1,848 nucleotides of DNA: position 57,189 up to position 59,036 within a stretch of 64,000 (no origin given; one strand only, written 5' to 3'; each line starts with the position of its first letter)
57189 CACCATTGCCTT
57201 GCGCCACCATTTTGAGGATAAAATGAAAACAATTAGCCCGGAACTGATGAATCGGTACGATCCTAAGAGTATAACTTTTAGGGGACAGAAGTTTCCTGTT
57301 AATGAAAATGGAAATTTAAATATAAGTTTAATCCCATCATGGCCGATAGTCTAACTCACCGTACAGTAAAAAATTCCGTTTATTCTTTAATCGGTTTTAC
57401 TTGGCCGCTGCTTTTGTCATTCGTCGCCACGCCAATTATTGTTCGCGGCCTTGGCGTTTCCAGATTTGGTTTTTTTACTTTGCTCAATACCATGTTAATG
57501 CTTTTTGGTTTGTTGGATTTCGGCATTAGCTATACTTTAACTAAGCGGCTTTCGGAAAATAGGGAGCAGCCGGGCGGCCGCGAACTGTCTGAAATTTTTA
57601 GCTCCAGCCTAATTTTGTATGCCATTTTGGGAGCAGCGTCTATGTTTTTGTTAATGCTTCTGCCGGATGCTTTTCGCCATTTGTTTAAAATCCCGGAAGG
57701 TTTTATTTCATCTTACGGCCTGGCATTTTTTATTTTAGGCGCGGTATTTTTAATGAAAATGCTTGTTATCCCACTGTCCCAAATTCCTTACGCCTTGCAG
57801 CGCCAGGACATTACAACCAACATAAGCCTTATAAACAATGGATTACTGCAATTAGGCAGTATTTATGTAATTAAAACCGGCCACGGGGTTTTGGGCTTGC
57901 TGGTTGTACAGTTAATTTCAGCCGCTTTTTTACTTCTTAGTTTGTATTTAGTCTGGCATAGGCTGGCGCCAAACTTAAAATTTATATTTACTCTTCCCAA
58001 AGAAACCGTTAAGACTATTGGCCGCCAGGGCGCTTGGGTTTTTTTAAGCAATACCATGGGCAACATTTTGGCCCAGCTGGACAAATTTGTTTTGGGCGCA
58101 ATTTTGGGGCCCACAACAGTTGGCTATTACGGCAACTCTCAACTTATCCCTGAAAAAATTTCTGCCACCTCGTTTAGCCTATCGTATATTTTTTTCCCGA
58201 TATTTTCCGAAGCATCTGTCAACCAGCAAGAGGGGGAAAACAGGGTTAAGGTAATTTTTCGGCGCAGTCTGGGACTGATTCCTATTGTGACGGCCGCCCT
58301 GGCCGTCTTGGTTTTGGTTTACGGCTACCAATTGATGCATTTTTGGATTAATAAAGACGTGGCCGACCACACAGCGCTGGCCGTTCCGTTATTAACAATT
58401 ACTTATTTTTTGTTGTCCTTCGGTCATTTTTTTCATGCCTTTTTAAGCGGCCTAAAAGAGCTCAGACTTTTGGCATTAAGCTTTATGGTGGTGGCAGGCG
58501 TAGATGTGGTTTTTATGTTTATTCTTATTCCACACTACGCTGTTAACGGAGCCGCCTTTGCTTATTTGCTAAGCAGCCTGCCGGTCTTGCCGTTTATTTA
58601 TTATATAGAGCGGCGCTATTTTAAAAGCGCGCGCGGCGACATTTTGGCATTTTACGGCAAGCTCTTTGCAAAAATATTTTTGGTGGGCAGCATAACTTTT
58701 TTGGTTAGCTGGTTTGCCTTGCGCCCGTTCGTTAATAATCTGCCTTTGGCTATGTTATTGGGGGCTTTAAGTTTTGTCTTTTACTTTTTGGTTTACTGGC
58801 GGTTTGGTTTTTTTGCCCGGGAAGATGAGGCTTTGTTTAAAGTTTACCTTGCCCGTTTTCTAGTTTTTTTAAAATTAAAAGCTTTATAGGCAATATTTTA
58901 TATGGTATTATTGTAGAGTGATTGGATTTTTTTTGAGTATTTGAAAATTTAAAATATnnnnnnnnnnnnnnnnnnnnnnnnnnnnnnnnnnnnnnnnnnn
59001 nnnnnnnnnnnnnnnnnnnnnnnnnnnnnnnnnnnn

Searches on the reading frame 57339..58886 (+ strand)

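Call 59: search_protein_families(library=pfam, proteins=[window:57339-58886:+], max_evalue=0.00001)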
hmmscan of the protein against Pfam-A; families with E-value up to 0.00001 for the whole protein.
window:57339-58886:+ (516 aa): 1 family
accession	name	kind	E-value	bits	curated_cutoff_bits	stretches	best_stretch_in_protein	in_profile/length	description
PF01943.22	Polysacc_synt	-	1.8e-17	64.1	28.2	1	10-291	2-272/274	Polysaccharide biosynthesis protein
